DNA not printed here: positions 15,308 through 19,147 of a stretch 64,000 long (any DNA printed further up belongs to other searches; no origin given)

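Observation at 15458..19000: TatC fused in frame to an LptD-like outer-membrane protein via an internal signal-peptide-like segment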

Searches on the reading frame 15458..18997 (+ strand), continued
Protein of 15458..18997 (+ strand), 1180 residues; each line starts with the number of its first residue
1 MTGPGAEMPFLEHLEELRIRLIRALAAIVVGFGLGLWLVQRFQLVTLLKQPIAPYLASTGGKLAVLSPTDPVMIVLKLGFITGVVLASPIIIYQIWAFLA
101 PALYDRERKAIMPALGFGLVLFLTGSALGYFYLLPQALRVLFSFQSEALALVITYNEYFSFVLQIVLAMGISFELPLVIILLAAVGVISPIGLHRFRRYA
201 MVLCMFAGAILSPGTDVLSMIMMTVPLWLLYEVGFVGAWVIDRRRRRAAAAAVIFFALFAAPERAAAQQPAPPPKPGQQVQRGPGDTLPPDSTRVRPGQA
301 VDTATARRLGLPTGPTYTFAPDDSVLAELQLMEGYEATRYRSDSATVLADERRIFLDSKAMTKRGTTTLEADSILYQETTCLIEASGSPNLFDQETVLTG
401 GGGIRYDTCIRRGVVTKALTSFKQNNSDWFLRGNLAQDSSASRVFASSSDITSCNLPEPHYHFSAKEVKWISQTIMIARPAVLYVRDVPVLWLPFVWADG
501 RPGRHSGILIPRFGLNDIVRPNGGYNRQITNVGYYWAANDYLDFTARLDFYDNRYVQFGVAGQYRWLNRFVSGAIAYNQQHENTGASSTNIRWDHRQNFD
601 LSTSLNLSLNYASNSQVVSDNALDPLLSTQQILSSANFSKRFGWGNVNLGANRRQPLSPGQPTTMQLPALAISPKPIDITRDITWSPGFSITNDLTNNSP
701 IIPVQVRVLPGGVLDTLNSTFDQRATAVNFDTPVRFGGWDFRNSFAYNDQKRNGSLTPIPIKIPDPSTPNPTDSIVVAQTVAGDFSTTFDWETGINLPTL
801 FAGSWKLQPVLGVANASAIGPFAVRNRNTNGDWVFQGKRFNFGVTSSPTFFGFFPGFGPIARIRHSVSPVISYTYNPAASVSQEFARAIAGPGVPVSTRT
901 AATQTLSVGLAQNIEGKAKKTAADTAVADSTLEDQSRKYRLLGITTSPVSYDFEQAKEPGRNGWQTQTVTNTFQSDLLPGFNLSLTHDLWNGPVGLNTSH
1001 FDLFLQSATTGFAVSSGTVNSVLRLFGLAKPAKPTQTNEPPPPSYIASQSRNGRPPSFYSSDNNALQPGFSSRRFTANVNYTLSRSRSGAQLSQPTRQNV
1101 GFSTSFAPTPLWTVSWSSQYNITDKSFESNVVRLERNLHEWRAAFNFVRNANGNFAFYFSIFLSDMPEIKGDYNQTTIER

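Call 10: find_related_loci(query=window:15458-18997:+, collection=genome_contigs, flank=6000)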
Query window:15458-18997:+ (1180 aa) in genome_contigs; peptide patterns used: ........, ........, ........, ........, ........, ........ (x = any residue, [..] = any of these).
209 stretches matched a pattern; 181 encode a relative of the query (tblastn E <= 1e-3); the best 80 are kept; 80 distinct loci.
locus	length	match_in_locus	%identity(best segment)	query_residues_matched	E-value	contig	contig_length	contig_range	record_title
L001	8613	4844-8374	93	1-1180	0e+0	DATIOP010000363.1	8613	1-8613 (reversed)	MAG TPA_asm: Gemmatimonadales bacterium isolate SMAG_U15827 k141_1160579, whole genome shotgun sequence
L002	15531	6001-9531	93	1-1180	0e+0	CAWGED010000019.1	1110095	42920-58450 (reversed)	MAG: uncultured Gemmatimonadales bacterium isolate MFD02199.bin.2.180 genome assembly, contig: contig_8825, whole genome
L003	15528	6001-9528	91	1-1180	0e+0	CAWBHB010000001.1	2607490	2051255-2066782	MAG: uncultured Gemmatimonadales bacterium isolate MFD06229.bin.2.149 genome assembly, contig: contig_13193, whole genom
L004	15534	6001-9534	93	1-1180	0e+0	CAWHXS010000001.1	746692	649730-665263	MAG: uncultured Gemmatimonadales bacterium isolate MFD02242.bin.2.15 genome assembly, contig: contig_15225, whole genome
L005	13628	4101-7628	65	1-1180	0e+0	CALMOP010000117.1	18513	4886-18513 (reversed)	MAG TPA_asm: uncultured Gemmatimonadetes bacterium isolate ERR2868530_bin.22_CONCOCT_v1.1_MAG genome assembly, contig: E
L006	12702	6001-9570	65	1-1180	0e+0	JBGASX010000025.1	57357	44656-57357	MAG: Gemmatimonadales bacterium isolate MAG_AAO_H125.10 AAOH125-10_opera_contig_1570, whole genome shotgun sequence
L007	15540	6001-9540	63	1-1178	0e+0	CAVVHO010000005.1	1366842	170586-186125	MAG: uncultured Gemmatimonadales bacterium isolate MFD02242.bin.1.342 genome assembly, contig: contig_3906, whole genome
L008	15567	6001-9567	64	1-1180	0e+0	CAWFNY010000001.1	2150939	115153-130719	MAG: uncultured Gemmatimonadales bacterium isolate MFD05942.bin.1.314 genome assembly, contig: contig_15511, whole genom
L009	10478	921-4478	62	1-1180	0e+0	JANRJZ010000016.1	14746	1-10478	MAG: Gemmatimonadota bacterium isolate bins.22 k141_1886525, whole genome shotgun sequence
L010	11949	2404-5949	62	1-1180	0e+0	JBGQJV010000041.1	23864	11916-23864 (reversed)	MAG: Gemmatimonadota bacterium isolate OBJ2_061818_070_14 k141_509372_length_23864_cov_21.9103, whole genome shotgun seq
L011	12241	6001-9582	61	1-1180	0e+0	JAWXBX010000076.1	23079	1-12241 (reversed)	MAG: Gemmatimonadota bacterium isolate MP7G1.59 k99_461488, whole genome shotgun sequence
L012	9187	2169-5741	62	1-1180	0e+0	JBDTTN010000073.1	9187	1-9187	MAG: Gemmatimonadota bacterium isolate cluster3_bin.297 NODE_35606_length_9187_cov_6.235655, whole genome shotgun sequen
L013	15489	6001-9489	60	1-1179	0e+0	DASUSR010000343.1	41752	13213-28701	MAG TPA_asm: Gemmatimonadales bacterium isolate SMAG_U1741 k141_1790179, whole genome shotgun sequence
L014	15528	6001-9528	60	1-1180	0e+0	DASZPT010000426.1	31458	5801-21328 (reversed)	MAG TPA_asm: Gemmatimonadales bacterium isolate SMAG_U5978 k141_150031, whole genome shotgun sequence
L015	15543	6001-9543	56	1-1180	0e+0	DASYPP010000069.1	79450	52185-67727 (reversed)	MAG TPA_asm: Gemmatimonadales bacterium isolate SMAG_U4459 k141_1256345, whole genome shotgun sequence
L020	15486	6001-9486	52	1-1180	0e+0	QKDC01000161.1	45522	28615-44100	MAG: Gemmatimonadetes bacterium isolate SZUA-440 scaffold_1358, whole genome shotgun sequence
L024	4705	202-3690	51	1-1180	0e+0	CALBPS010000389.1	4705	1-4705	MAG TPA_asm: uncultured Gemmatimonadetes bacterium isolate DRR093004_bin.87_CONCOCT_v1.1_MAG genome assembly, contig: ER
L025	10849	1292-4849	63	1-1180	0e+0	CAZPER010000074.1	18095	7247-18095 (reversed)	MAG TPA_asm: uncultured Gemmatimonadaceae bacterium isolate SRP302447_co1_815 genome assembly, contig: NODE_8262_length_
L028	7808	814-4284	50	1-1180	0e+0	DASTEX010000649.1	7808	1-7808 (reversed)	MAG TPA_asm: Gemmatimonadales bacterium isolate SMAG_U859 k141_641069, whole genome shotgun sequence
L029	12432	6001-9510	51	1-1180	0e+0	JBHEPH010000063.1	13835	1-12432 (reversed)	MAG: Gemmatimonadales bacterium isolate S6_bin.68.strict S6_NODE_63, whole genome shotgun sequence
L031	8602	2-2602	64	310-1180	0e+0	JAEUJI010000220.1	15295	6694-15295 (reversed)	MAG: Gemmatimonadetes bacterium isolate new MAG-65 k141_1762024, whole genome shotgun sequence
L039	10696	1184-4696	47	1-1180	0e+0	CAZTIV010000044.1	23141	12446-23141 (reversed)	MAG TPA_asm: uncultured Gemmatimonadaceae bacterium isolate SRP217488_co1_129 genome assembly, contig: NODE_1225_length_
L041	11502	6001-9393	65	1-1180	0e+0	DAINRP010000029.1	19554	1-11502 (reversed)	MAG TPA_asm: Gemmatimonadales bacterium isolate CTOTU26091 NODE_1080_length_19554_cov_6.249705, whole genome shotgun seq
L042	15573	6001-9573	61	1-1180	0e+0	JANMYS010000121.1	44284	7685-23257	MAG: Gemmatimonadota bacterium isolate OTE_8_metabat_20 OTE_8_k141_1009064, whole genome shotgun sequence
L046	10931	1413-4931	46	6-1180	0e+0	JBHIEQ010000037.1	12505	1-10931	MAG: Gemmatimonadales bacterium isolate b2.sp2_bin.61 NODE_1417_length_12505_cov_4.155743, whole genome shotgun sequence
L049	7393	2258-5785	46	6-1180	0e+0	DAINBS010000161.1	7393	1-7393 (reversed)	MAG TPA_asm: Gemmatimonadales bacterium isolate CTOTU25590 NODE_5915_length_7393_cov_4.296811, whole genome shotgun sequ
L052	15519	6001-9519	44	7-1180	0e+0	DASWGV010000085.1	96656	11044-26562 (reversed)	MAG TPA_asm: Gemmatimonadales bacterium isolate SMAG_U2825 k141_3058920, whole genome shotgun sequence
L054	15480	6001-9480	44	6-1179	0e+0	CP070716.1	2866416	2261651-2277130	MAG: Gemmatimonadota bacterium isolate bin486 chromosome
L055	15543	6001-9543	62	1-1180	0e+0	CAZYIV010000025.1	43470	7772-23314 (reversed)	MAG TPA_asm: uncultured Gemmatimonadaceae bacterium isolate binchicken_co118_12 genome assembly, contig: NODE_783_length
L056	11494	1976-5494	42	4-1180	0e+0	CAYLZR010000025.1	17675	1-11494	MAG TPA_asm: uncultured Gemmatimonadaceae bacterium isolate binchicken_co61_8 genome assembly, contig: NODE_394_length_1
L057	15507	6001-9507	42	6-1180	0e+0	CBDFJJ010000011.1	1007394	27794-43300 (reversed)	MAG: Gemmatimonadales bacterium isolate cc5d84ec-392c-4d77-a455-882139ed0c07 genome assembly, contig: contig_11, whole g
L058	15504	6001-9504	44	4-1180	0e+0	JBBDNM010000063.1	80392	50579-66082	MAG: Gemmatimonadales bacterium isolate LejiaB_67_14 Lejia_B_392_length_80392_cov_8, whole genome shotgun sequence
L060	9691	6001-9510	42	6-1180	0e+0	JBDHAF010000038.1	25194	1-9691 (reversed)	MAG: Gemmatimonadota bacterium isolate M3-44_Bin_147 M3-44_Bin_147_scaffold_6401, whole genome shotgun sequence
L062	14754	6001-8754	49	246-1180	0e+0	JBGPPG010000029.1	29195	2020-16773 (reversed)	MAG: Gemmatimonadota bacterium isolate OBJ2_061818_050_2 k141_67660_length_29195_cov_14.3506, whole genome shotgun seque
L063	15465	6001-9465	42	5-1180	0e+0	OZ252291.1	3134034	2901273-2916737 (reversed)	MAG: Gemmatimonadales bacterium isolate 1a75408a-c806-4ed8-8116-707dc2be45c1 genome assembly, chromosome: 1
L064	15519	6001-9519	63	1-1180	0e+0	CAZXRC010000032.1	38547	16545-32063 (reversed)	MAG TPA_asm: uncultured Gemmatimonadaceae bacterium isolate SRP237561_co1_380 genome assembly, contig: NODE_1462_length_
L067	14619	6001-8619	51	294-1180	0e+0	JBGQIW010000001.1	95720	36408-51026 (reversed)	MAG: Gemmatimonadota bacterium isolate OBJ2_061818_070_38 k141_437895_length_95720_cov_27.5253, whole genome shotgun seq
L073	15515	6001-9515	45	7-1180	0e+0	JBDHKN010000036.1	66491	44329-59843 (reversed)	MAG: Gemmatimonadota bacterium isolate BHB10-38_Bin_27 BHB10-38_Bin_27_scaffold_2399, whole genome shotgun sequence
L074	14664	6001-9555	45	1-1180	0e+0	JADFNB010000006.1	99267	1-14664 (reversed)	MAG: Gemmatimonadetes bacterium isolate B60T1B8 B60T1B8_NODE239, whole genome shotgun sequence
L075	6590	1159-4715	44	7-1180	0e+0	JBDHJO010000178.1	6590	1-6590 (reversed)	MAG: Gemmatimonadota bacterium isolate BHB10-26_Bin_233 BHB10-26_Bin_233_scaffold_72317, whole genome shotgun sequence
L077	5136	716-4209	43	4-1180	0e+0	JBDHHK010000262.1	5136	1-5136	MAG: Gemmatimonadota bacterium isolate M8-62_Bin_191 M8-62_Bin_191_scaffold_101168, whole genome shotgun sequence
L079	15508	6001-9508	42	4-1180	0e+0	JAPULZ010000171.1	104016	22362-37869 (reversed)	MAG: Gemmatimonadetes bacterium isolate KW1-S21_32 KW1-S21_32_cg171, whole genome shotgun sequence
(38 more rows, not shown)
